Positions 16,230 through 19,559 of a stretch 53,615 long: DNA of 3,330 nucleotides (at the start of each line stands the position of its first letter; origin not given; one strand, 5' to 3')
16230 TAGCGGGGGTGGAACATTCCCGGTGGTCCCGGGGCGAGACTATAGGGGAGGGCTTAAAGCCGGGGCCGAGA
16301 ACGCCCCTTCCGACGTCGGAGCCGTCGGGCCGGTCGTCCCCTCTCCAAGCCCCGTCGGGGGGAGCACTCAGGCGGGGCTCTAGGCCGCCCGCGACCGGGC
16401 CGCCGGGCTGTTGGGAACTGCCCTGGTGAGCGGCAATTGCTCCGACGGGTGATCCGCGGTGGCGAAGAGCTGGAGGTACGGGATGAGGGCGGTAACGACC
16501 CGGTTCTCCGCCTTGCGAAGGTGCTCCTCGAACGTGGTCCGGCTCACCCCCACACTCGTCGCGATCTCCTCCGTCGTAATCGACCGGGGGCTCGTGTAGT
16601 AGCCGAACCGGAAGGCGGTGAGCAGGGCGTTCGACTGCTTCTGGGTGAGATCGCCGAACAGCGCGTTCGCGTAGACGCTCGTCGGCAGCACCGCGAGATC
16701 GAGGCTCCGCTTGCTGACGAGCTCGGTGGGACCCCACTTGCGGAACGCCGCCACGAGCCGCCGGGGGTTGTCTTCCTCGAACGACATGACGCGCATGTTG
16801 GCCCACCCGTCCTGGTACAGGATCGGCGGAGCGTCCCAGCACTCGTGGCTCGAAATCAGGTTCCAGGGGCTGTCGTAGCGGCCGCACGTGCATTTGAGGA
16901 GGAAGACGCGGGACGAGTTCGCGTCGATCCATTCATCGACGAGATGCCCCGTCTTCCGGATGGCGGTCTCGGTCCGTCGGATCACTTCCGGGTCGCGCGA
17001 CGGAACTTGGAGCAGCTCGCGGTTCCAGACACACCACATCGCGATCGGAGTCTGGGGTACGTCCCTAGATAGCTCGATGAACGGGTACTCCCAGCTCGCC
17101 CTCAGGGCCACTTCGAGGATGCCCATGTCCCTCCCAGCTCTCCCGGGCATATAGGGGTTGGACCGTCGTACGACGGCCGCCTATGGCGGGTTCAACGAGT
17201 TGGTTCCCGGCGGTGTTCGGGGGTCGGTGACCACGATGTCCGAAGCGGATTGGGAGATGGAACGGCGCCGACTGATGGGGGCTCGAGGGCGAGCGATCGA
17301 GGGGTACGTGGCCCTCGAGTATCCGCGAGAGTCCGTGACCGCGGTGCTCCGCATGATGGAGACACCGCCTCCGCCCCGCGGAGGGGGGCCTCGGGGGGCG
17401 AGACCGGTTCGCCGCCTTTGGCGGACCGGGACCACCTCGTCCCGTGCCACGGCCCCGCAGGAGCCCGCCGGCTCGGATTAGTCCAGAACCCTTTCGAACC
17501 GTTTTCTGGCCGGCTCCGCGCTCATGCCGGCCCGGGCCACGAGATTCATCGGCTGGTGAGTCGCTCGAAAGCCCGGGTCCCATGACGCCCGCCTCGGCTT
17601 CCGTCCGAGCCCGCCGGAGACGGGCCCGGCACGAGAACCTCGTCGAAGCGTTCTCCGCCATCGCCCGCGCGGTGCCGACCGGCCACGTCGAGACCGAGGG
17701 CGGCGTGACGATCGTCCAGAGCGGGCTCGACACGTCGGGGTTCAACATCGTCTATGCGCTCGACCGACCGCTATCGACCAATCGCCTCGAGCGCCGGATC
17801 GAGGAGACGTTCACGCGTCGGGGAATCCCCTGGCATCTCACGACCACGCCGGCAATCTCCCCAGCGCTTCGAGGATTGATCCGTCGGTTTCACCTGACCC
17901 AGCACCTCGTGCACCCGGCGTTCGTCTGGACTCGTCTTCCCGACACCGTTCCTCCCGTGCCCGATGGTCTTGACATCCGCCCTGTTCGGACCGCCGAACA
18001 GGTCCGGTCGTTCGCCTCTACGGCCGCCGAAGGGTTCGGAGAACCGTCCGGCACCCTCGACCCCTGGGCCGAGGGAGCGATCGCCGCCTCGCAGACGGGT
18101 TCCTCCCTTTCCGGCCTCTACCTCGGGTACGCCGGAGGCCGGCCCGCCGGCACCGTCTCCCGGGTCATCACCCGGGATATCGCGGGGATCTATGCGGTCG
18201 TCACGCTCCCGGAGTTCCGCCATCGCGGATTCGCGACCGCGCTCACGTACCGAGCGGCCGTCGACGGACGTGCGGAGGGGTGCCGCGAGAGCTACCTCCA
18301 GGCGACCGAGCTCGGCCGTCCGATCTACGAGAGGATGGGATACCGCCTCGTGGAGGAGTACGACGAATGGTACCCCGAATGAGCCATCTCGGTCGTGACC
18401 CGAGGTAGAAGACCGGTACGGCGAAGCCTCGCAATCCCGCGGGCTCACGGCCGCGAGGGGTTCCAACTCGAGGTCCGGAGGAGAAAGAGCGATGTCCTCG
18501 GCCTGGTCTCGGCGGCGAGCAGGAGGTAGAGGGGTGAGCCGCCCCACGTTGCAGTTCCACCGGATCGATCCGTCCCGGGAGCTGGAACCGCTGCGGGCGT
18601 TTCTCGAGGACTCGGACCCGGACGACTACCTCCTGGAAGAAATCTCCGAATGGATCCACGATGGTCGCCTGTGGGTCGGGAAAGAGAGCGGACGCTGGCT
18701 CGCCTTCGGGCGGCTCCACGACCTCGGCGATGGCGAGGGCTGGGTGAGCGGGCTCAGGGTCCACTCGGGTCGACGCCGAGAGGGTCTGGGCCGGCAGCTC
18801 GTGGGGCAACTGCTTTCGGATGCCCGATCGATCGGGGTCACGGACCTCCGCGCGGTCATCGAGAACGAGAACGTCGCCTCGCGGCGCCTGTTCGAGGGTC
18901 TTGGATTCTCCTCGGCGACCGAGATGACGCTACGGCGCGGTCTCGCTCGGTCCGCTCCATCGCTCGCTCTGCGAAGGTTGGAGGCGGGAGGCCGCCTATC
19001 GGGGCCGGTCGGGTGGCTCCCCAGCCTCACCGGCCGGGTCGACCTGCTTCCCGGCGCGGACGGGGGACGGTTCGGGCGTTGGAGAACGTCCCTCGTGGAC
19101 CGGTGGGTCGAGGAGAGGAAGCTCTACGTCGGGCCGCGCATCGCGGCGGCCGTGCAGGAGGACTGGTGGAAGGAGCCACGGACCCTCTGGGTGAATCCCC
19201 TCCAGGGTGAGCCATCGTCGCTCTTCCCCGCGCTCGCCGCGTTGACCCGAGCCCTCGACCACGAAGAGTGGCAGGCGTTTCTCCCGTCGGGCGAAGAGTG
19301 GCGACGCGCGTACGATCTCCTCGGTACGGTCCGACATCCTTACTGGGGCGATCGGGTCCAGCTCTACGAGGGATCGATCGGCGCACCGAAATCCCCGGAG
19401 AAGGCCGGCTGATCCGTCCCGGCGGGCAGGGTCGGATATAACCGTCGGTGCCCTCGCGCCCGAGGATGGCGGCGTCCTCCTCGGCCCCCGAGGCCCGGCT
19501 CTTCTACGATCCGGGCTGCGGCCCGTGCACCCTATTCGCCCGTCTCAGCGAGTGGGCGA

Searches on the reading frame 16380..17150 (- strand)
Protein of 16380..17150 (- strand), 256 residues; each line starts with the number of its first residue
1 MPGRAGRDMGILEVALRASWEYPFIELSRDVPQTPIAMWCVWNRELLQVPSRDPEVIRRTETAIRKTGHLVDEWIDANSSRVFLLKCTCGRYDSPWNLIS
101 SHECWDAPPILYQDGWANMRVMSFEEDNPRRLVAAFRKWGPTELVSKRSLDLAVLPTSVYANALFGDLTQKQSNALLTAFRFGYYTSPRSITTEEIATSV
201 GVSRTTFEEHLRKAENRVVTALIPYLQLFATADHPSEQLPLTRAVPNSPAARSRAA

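Call 66: search_protein_families(library=pfam, proteins=[window:16380-17150:-], max_evalue=0.001)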
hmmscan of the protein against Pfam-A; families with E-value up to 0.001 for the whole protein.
window:16380-17150:- (256 aa): 2 families
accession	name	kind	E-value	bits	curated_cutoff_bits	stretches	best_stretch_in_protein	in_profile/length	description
PF04967.18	HTH_10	-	5.4e-18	65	23.1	1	168-219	1-52/53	HTH DNA binding domain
PF24280.2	HVO_A0563_N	-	5.3e-09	36.5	27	1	20-152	8-138/145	HVO_A0563, N-terminal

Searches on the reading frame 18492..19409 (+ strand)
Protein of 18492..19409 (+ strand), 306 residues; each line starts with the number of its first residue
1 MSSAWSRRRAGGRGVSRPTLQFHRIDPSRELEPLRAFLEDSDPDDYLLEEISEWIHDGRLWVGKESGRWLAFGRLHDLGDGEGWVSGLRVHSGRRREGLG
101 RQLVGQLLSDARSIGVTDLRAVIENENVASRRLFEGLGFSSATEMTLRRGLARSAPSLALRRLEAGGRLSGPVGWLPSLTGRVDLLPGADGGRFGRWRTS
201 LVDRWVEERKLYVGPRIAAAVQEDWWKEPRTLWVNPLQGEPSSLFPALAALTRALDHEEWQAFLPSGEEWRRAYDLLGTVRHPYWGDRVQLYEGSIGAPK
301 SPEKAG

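Call 67: search_protein_families(library=pfam, proteins=[window:18492-19409:+], max_evalue=0.001)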
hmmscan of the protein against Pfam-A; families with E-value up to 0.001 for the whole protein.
window:18492-19409:+ (306 aa): 5 families
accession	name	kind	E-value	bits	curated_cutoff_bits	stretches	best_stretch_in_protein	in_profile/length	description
PF00583.31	Acetyltransf_1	-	7.2e-14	52.5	20.7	1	45-139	19-116/116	Acetyltransferase (GNAT) family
PF13508.13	Acetyltransf_7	-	1.4e-07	32.3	27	1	57-140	2-83/84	Acetyltransferase (GNAT) domain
PF08445.16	FR47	-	1.6e-07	31.6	22.1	1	83-144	22-82/86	FR47-like protein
PF13302.13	Acetyltransf_3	-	5.3e-06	27.6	25.4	1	53-139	39-137/138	Acetyltransferase (GNAT) domain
PF13673.13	Acetyltransf_10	-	0.00022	21.6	23.6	1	59-151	32-119/128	Acetyltransferase (GNAT) domain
